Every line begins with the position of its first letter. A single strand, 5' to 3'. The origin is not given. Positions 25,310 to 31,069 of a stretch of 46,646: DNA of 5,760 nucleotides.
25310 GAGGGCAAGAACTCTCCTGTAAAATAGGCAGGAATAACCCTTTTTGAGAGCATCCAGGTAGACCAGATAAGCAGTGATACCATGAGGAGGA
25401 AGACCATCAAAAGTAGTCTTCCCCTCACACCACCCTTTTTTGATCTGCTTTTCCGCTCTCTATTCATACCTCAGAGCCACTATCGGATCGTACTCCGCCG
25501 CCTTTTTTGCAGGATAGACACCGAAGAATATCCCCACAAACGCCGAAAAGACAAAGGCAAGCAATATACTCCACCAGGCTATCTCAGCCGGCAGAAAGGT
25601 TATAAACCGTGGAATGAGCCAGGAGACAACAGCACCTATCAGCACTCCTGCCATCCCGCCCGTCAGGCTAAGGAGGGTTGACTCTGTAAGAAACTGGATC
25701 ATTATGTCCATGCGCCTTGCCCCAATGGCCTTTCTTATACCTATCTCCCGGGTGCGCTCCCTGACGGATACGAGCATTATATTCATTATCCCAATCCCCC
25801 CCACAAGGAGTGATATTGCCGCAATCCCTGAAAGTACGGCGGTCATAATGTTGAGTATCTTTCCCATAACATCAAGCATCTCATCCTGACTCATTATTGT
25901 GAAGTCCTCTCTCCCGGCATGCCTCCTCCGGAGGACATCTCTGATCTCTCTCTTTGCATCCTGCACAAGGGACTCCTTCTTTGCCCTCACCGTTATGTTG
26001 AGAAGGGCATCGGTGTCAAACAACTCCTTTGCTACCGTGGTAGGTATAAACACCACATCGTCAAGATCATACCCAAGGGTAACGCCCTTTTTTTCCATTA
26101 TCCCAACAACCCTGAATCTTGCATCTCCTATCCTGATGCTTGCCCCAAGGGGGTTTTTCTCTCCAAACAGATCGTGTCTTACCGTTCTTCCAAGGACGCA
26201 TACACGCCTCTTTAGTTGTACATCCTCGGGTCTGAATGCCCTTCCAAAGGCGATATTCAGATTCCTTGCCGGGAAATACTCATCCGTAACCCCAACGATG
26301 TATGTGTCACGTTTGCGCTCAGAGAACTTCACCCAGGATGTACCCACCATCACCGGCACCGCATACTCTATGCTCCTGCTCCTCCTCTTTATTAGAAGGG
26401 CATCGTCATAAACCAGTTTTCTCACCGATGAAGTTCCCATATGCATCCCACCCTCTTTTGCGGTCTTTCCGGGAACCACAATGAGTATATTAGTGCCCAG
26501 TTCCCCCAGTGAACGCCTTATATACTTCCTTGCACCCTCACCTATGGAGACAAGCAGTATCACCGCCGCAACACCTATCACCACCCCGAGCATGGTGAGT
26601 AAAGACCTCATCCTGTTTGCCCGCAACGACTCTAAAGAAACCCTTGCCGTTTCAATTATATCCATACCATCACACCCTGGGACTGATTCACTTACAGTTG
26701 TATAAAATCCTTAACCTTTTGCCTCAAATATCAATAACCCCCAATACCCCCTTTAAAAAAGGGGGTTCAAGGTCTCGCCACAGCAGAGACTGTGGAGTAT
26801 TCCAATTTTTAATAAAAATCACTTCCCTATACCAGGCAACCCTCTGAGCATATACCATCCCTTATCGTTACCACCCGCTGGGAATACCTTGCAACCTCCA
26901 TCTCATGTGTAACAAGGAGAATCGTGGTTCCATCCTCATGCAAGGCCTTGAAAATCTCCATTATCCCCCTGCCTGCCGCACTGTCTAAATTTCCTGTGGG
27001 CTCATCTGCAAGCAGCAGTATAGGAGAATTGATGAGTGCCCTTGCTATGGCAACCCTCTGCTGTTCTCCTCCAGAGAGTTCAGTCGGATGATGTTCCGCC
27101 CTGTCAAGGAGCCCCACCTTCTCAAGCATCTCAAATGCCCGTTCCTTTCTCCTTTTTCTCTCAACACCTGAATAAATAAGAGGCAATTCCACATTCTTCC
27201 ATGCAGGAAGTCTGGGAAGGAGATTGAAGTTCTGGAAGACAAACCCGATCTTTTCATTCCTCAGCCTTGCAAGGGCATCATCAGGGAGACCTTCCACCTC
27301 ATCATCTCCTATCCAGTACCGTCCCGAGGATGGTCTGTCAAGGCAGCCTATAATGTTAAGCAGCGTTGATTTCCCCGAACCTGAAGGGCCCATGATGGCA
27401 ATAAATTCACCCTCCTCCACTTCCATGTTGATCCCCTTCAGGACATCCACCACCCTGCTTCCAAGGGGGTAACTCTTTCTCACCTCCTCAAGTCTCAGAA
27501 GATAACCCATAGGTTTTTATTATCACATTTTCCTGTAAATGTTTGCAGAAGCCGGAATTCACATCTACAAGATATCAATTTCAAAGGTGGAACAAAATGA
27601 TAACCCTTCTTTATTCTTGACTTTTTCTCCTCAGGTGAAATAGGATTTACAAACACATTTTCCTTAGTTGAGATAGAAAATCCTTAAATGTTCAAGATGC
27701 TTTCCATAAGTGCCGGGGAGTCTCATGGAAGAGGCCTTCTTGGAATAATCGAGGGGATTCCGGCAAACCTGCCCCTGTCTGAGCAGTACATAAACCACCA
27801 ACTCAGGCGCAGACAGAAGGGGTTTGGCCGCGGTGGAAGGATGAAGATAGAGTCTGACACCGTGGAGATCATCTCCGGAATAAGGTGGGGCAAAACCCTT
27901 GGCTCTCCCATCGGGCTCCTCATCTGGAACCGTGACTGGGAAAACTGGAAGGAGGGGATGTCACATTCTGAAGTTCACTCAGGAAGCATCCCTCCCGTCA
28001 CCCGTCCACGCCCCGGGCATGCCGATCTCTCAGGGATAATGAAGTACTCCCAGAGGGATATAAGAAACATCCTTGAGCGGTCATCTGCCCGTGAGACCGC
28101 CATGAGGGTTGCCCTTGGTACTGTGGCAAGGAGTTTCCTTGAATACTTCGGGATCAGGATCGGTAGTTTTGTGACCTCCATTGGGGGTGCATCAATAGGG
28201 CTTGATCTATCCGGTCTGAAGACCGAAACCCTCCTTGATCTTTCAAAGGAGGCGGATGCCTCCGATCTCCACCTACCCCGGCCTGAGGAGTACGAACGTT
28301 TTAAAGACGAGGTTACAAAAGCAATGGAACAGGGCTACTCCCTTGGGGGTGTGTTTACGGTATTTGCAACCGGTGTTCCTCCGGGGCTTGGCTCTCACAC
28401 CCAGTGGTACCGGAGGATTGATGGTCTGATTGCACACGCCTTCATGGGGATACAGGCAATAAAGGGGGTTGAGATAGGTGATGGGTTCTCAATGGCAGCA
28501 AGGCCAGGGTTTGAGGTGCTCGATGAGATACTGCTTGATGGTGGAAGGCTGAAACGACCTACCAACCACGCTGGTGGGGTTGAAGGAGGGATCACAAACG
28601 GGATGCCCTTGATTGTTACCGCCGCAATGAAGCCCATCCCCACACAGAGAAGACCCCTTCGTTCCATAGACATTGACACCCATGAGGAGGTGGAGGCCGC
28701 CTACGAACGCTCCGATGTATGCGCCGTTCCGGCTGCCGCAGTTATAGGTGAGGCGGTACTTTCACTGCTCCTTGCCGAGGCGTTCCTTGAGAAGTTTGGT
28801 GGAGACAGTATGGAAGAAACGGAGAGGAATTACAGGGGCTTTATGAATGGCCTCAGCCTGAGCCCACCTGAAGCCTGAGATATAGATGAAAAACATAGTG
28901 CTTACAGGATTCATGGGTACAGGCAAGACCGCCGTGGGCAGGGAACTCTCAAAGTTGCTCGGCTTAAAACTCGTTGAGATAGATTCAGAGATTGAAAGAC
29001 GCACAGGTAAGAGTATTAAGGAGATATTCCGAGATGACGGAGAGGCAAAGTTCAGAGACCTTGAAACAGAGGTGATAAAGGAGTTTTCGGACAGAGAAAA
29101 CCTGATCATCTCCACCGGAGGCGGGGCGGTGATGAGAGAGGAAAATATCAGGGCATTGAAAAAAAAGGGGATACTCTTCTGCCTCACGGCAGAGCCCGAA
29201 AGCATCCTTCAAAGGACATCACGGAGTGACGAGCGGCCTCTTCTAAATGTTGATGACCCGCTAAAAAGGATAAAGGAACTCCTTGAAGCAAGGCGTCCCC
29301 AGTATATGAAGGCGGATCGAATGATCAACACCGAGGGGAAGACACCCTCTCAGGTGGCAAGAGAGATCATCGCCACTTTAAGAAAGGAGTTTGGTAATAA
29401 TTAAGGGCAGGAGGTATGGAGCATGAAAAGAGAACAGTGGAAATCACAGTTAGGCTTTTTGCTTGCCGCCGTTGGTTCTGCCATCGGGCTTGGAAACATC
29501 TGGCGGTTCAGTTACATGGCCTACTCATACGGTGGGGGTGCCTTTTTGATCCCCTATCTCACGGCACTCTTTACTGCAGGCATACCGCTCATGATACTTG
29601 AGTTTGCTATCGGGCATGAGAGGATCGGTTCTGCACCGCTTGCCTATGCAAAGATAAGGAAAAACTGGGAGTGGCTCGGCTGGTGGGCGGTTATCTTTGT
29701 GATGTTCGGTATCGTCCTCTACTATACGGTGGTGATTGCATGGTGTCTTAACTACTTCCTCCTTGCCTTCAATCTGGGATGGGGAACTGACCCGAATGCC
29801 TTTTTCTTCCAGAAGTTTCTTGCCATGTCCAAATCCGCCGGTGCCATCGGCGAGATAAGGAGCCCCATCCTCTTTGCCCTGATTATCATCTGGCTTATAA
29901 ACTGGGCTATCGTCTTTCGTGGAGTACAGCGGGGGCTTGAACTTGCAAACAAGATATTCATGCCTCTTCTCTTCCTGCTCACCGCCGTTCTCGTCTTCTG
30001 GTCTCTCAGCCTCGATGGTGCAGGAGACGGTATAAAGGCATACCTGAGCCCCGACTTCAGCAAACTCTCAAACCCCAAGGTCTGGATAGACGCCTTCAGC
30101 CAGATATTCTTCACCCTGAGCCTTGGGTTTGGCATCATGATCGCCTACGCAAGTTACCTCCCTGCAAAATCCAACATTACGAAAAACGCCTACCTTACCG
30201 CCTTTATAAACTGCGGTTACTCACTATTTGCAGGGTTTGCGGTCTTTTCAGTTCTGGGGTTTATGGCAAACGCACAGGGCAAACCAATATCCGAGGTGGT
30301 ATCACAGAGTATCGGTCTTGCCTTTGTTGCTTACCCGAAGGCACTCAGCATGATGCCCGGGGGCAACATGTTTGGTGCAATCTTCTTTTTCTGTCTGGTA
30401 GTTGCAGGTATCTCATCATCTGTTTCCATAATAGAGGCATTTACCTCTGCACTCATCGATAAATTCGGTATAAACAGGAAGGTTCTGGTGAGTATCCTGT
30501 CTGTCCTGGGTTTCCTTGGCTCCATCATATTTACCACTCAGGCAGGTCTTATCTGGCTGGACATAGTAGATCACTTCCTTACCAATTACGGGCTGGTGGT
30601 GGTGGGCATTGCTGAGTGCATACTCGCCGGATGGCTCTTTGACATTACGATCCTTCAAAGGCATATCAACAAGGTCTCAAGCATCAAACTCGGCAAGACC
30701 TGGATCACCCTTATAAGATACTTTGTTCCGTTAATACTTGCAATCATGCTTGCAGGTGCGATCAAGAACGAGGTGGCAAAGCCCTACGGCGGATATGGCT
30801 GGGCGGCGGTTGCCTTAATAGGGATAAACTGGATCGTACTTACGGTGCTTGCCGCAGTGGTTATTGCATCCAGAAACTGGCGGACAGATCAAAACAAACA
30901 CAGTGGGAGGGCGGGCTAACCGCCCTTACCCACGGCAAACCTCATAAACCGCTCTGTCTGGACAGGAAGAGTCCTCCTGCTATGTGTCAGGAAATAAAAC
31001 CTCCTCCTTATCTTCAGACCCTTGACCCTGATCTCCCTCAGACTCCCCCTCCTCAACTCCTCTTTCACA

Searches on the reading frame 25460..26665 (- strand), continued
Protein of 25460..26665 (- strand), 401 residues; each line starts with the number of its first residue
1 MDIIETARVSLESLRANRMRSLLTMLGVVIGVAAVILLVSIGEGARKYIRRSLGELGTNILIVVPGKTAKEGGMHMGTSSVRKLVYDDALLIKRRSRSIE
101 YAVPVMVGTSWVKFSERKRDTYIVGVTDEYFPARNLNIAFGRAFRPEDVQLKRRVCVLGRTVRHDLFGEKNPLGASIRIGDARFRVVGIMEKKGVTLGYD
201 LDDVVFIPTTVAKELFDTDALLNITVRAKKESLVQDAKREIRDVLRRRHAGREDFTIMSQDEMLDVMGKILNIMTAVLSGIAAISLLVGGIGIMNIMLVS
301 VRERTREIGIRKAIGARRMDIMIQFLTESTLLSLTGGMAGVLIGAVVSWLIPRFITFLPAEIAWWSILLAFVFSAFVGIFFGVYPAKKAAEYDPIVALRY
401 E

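Call 51: search_protein_families(library=pfam, proteins=[L002:4172-5407:-], max_evalue=0.001)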
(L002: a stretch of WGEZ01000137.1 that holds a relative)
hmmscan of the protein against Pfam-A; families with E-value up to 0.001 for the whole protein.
L002:4172-5407:- (411 aa): 3 families
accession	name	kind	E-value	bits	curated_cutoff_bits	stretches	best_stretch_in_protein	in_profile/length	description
PF00155.27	Aminotran_1_2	-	2.4e-81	274.2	19.7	1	44-403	2-361/361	Aminotransferase class I and II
PF01041.23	DegT_DnrJ_EryC1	-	8.3e-10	38.9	19.8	1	124-202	61-135/360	DegT/DnrJ/EryC1/StrS aminotransferase family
PF00266.25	Aminotran_5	-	0.00049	19.6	21.5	0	103-213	61-173/371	Aminotransferase class-V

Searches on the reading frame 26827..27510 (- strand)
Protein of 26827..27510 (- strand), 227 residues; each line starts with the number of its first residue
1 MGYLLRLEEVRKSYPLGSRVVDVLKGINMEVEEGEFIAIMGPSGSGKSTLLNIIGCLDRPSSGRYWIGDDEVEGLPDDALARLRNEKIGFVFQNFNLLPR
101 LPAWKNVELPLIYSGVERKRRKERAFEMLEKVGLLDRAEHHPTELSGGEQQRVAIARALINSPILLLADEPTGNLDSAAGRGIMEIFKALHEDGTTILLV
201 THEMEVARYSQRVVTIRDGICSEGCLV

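Call 3: search_protein_families(library=pfam, proteins=[window:26827-27510:-], max_evalue=0.01)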
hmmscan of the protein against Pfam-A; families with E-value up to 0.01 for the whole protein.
window:26827-27510:- (227 aa): 8 families
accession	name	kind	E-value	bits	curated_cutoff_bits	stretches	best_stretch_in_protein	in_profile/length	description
PF00005.33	ABC_tran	-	6.8e-34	117.9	25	1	24-172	1-136/137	ABC transporter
PF13304.12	AAA_21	-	5.8e-09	36.9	27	2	143-205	236-301/304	AAA domain, putative AbiEii toxin, Type IV TA system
PF02463.25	SMC_N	-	1.8e-05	24.7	40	0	133-216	125-211/220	RecF/RecN/SMC N terminal domain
PF13555.12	AAA_29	-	0.0002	21.5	27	1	28-51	16-39/61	P-loop containing region of AAA domain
PF25199.1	nSTAND_NTPase5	-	0.0016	18.7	34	0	29-95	36-105/145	Novel STAND NTPase 5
PF03193.22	RsgA_GTPase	-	0.0028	18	30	1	29-54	102-126/174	RsgA GTPase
PF20703.3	nSTAND1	-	0.0051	16.9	27.1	1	29-52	28-51/379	Novel STAND NTPase 1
PF13401.12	AAA_22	-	0.0096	16.7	27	0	34-52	5-23/130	AAA domain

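Call 10: search_protein_families(library=ncbifam, proteins=[window:26827-27510:-], max_evalue=0.001)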
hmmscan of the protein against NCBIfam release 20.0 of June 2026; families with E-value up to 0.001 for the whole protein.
window:26827-27510:- (227 aa): 188 families (the best 25 are shown)
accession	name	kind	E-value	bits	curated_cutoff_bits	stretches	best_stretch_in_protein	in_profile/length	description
NF007826.0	PRK10535.1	equivalog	5.4e-81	272.7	966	1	1-219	1-219/648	macrolide ABC transporter ATP-binding protein/permease MacB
NF038007.1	ABC_ATP_DarD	equivalog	2.3e-72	243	375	1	5-219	2-216/218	darobactin export ABC transporter ATP-binding protein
TIGR02211.1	LolD_lipo_ex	equivalog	1.5e-67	227.3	307.75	1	4-220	1-218/221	lipoprotein-releasing ABC transporter ATP-binding protein LolD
TIGR02673.1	FtsE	equivalog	7.9e-64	215.2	264.85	1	5-219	2-213/214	cell division ATP-binding protein FtsE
NF008639.0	PRK11629.1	equivalog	3.3e-63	213.2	360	1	4-220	6-223/234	lipoprotein-releasing ABC transporter ATP-binding protein LolD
TIGR03608.1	L_ocin_972_ABC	subfamily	1.8e-62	210.4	254.85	1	22-216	12-206/206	putative bacteriocin export ABC transporter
NF007879.0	PRK10584.1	equivalog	6.1e-58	196.2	336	1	6-223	8-226/228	putative ABC transporter ATP-binding protein YbbA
TIGR02982.1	heterocyst_DevA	subfamily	2.8e-57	193.8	295.8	1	5-220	2-218/220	ABC exporter ATP-binding subunit, DevA family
TIGR02315.1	ABC_phnC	equivalog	3.6e-52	177.2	266.1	1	4-219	1-222/243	phosphonate ABC transporter ATP-binding protein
NF007027.0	PRK09493.1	equivalog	5.3e-51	173.3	379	1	20-220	13-213/240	glutamine ABC transporter ATP-binding protein GlnQ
NF008428.0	PRK11264.1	equivalog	3.2e-49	167.4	406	1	22-220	17-221/250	L-cystine ABC transporter ATP-binding protein TcyN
NF040933.2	ABC_arch_GlcV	equivalog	1.1e-48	166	450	1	6-219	4-218/357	glucose ABC transporter ATP-binding protein GlcV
TIGR01186.1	proV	subfamily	5.3e-48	164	326.6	1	24-219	9-206/363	betaine/proline/choline family ABC transporter ATP-binding protein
TIGR02314.1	ABC_MetN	equivalog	5e-47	160.6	499.7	1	5-219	2-217/343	methionine ABC transporter ATP-binding protein MetN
TIGR03265.1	PhnT2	equivalog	9.5e-47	159.9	457.7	1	5-218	5-210/353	putative 2-aminoethylphosphonate ABC transporter ATP-binding protein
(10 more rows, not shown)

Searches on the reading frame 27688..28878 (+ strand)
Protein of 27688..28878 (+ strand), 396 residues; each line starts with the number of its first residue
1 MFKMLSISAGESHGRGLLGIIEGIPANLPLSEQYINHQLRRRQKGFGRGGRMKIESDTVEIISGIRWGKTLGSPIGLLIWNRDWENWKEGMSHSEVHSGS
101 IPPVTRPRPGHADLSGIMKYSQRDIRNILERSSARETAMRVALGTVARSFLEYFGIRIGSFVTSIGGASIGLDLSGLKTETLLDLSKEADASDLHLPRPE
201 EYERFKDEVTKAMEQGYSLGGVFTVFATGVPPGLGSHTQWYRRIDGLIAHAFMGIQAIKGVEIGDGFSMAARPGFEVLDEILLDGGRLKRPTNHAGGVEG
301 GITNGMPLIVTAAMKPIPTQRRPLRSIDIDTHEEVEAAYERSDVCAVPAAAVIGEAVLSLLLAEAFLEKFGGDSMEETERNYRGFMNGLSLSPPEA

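Call 3: search_protein_families(library=pfam, proteins=[window:27688-28878:+], max_evalue=0.01)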
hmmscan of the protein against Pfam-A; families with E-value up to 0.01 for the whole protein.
window:27688-28878:+ (396 aa): 1 family
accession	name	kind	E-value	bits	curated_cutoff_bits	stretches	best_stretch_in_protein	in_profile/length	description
PF01264.26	Chorismate_synt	-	9.6e-112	373.3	27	1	8-367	5-327/327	Chorismate synthase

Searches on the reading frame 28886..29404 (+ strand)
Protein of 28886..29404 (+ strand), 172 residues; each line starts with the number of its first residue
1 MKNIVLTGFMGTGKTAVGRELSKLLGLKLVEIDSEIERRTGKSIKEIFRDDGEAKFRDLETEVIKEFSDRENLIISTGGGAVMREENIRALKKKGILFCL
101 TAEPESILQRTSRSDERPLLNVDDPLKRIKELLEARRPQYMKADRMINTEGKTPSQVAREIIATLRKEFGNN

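Call 9: search_protein_families(library=pfam, proteins=[window:28886-29404:+], max_evalue=0.0001)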
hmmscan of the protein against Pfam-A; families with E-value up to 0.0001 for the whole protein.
window:28886-29404:+ (172 aa): 2 families
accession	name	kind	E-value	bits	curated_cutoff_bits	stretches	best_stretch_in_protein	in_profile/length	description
PF01202.28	SKI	-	1.4e-49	168.7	22.1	1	10-165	1-158/159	Shikimate kinase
PF13238.12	AAA_18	-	2.7e-09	38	29.4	1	4-116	1-113/128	AAA domain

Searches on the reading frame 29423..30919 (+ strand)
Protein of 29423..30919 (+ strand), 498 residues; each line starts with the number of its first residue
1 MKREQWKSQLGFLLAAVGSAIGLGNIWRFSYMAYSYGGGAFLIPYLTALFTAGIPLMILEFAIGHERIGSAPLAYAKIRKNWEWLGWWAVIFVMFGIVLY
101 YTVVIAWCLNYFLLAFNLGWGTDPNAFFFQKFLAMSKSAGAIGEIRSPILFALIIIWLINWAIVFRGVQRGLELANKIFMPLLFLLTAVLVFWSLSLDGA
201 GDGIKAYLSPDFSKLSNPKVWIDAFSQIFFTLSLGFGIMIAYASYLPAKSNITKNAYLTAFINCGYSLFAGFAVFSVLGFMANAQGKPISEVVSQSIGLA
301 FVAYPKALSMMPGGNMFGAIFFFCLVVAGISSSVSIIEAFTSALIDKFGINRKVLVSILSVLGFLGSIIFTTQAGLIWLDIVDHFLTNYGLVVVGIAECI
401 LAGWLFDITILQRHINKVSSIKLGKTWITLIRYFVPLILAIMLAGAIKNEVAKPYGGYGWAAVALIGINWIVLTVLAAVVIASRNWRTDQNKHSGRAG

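Call 9: search_protein_families(library=pfam, proteins=[window:29423-30919:+], max_evalue=0.0001)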
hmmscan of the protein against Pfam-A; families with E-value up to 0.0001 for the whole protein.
window:29423-30919:+ (498 aa): 1 family
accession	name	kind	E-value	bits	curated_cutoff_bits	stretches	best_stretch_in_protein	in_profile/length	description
PF00209.24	SNF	-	1.3e-114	384.2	27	2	124-478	155-513/524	Sodium:neurotransmitter symporter family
